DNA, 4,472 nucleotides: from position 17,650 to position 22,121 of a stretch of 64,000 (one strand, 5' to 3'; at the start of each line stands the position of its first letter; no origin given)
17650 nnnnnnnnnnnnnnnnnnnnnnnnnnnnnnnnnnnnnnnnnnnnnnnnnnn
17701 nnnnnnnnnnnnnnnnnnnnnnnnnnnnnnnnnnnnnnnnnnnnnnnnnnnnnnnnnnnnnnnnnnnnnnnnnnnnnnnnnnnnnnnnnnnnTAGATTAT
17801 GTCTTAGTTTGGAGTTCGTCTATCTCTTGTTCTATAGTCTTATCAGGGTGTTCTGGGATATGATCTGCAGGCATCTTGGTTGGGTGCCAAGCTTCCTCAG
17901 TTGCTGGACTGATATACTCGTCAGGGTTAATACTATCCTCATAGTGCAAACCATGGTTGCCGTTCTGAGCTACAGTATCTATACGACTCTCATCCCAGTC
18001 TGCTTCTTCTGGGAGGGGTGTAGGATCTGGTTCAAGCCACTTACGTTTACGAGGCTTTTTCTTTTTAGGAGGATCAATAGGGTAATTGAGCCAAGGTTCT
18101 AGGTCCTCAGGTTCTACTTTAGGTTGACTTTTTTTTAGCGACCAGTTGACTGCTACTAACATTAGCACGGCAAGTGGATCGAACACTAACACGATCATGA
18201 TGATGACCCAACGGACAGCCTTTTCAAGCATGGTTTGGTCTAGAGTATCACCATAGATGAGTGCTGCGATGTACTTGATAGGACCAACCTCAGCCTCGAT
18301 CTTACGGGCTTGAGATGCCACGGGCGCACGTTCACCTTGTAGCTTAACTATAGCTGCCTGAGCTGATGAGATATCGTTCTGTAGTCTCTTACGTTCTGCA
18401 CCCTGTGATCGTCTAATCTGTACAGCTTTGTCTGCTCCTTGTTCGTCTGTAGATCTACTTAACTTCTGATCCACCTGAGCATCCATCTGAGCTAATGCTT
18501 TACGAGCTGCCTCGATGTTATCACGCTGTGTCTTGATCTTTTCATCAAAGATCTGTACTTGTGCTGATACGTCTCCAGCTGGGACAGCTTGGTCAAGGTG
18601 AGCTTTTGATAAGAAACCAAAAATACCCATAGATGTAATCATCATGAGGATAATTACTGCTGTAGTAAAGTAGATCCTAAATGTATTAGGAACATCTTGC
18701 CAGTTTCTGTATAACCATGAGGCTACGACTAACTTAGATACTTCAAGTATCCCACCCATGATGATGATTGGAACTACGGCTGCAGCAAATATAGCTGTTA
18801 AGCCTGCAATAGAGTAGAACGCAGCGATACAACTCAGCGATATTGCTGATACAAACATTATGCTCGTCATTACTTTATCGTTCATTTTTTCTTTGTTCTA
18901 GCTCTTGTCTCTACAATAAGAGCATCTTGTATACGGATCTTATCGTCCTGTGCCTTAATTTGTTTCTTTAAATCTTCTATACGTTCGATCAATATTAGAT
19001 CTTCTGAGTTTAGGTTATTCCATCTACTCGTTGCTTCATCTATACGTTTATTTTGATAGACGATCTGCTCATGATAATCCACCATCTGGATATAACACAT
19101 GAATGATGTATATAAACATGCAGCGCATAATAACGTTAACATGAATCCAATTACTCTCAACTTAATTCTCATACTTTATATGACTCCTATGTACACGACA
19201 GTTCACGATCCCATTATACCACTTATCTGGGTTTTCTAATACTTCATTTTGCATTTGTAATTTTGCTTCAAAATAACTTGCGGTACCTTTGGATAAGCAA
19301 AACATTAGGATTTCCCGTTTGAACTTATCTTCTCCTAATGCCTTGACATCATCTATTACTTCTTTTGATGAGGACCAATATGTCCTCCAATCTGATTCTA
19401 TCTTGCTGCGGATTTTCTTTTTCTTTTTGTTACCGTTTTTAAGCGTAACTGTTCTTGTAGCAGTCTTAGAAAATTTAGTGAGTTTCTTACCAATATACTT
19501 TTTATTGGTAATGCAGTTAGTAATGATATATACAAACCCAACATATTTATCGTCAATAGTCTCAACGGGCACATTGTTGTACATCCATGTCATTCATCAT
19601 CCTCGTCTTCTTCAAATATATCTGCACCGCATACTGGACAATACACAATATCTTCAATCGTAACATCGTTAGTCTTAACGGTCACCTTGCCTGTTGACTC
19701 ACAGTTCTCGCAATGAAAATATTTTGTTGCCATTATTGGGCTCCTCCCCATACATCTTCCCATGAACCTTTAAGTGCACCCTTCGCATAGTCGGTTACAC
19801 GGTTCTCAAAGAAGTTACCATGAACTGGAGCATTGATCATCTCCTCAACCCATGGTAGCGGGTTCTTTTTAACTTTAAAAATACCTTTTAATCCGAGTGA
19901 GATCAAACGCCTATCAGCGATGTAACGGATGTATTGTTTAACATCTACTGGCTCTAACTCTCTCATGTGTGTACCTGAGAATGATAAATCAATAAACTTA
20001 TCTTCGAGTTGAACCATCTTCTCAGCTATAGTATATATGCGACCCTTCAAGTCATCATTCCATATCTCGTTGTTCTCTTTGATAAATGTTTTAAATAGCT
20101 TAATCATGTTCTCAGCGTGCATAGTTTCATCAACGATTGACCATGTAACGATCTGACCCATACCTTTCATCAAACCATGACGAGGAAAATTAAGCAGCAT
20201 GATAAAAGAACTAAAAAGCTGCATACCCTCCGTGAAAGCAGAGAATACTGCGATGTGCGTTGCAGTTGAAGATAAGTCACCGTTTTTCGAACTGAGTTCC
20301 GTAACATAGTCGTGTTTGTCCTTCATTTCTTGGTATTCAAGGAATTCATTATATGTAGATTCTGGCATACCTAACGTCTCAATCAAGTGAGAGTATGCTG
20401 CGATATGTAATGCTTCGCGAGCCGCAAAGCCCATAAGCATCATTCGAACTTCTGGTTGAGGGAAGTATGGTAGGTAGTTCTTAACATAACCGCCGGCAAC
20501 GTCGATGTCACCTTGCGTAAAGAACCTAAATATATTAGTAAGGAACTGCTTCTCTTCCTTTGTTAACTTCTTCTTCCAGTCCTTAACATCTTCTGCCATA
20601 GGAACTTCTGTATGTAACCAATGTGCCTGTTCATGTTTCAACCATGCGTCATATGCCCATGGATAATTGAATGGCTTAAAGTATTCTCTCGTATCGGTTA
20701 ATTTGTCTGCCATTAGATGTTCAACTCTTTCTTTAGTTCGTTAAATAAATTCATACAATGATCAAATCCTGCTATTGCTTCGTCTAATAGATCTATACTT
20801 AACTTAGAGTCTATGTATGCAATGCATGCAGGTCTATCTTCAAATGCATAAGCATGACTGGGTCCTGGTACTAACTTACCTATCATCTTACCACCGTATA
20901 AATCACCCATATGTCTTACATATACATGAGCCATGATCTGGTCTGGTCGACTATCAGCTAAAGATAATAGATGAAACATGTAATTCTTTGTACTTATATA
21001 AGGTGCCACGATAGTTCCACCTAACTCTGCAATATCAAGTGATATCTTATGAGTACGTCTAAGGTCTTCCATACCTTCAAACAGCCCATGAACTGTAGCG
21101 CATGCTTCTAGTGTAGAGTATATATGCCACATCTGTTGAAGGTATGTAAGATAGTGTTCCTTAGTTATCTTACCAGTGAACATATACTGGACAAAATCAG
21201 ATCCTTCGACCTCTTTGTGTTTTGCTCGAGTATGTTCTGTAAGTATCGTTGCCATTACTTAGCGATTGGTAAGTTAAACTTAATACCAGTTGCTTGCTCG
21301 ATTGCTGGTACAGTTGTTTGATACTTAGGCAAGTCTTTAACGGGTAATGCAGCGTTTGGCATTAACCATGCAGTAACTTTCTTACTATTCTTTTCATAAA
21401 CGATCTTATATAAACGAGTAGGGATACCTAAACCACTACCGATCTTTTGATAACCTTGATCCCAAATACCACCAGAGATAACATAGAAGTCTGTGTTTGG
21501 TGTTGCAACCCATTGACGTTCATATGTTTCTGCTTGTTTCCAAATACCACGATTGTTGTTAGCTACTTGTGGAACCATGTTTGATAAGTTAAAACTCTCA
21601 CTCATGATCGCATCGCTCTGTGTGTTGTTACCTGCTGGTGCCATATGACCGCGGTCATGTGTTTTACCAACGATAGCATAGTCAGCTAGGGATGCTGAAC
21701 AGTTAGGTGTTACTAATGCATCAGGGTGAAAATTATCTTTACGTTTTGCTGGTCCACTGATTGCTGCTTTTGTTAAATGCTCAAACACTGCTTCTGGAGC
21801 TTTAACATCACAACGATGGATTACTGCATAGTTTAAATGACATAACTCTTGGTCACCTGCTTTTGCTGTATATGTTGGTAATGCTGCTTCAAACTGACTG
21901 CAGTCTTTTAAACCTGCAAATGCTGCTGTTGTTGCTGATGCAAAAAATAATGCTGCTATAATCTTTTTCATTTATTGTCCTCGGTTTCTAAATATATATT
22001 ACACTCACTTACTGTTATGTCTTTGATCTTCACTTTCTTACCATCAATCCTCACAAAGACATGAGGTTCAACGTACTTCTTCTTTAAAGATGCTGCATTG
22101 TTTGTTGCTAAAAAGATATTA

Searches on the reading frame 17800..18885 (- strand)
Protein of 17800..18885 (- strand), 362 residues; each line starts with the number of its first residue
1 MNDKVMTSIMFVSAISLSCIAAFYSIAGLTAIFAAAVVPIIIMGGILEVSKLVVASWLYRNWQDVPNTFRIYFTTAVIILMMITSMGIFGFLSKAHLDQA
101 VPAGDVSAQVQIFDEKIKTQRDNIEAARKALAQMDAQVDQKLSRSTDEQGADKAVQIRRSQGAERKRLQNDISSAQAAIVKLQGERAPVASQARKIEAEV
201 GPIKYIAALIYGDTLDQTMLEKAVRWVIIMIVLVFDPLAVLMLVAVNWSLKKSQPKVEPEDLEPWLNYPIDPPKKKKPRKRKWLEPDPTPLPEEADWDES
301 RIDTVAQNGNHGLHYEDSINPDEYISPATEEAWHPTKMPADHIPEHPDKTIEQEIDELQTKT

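Call 58: search_protein_families(library=pfam, proteins=[window:17800-18885:-], max_evalue=0.001)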
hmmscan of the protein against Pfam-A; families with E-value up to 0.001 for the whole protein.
window:17800-18885:- (362 aa): 1 family
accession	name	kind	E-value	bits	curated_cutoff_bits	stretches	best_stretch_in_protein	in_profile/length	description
PF14362.11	DUF4407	-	0.00097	18.9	31.3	1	100-242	131-280/297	Domain of unknown function (DUF4407)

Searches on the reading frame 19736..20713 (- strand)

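Call 58: search_protein_families(library=pfam, proteins=[window:19736-20713:-], max_evalue=0.001)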
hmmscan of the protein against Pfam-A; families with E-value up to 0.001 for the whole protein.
window:19736-20713:- (326 aa): 1 family
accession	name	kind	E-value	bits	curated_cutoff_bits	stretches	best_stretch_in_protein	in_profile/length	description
PF00268.27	Ribonuc_red_sm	-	4.9e-75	253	33.6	1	11-285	3-281/281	Ribonucleotide reductase, small chain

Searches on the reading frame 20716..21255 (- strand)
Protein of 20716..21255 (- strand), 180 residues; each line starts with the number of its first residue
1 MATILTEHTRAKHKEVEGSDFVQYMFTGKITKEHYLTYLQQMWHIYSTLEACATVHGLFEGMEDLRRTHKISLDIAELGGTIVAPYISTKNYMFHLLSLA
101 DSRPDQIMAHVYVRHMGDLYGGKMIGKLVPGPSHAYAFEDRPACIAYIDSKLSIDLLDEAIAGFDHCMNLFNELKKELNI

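Call 58: search_protein_families(library=pfam, proteins=[window:20716-21255:-], max_evalue=0.001)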
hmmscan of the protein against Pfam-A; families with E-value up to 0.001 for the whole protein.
window:20716-21255:- (180 aa): 1 family
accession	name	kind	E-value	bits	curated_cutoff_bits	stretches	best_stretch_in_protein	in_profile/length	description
PF01126.25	Heme_oxygenase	-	9.7e-18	65.2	23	1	2-129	4-140/204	Heme oxygenase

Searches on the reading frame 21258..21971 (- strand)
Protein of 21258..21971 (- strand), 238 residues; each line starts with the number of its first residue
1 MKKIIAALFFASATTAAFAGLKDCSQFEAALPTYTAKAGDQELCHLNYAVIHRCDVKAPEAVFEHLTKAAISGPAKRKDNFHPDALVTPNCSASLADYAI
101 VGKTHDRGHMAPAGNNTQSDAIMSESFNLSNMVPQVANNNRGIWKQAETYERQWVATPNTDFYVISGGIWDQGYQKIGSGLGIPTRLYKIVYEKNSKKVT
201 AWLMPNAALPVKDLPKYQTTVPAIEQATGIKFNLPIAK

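Call 58: search_protein_families(library=pfam, proteins=[window:21258-21971:-], max_evalue=0.001)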
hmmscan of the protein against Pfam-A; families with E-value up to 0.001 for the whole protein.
window:21258-21971:- (238 aa): 1 family
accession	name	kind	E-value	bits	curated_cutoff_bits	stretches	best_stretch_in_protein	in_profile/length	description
PF01223.29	Endonuclease_NS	-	2.4e-37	129.2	23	1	33-233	9-217/223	DNA/RNA non-specific endonuclease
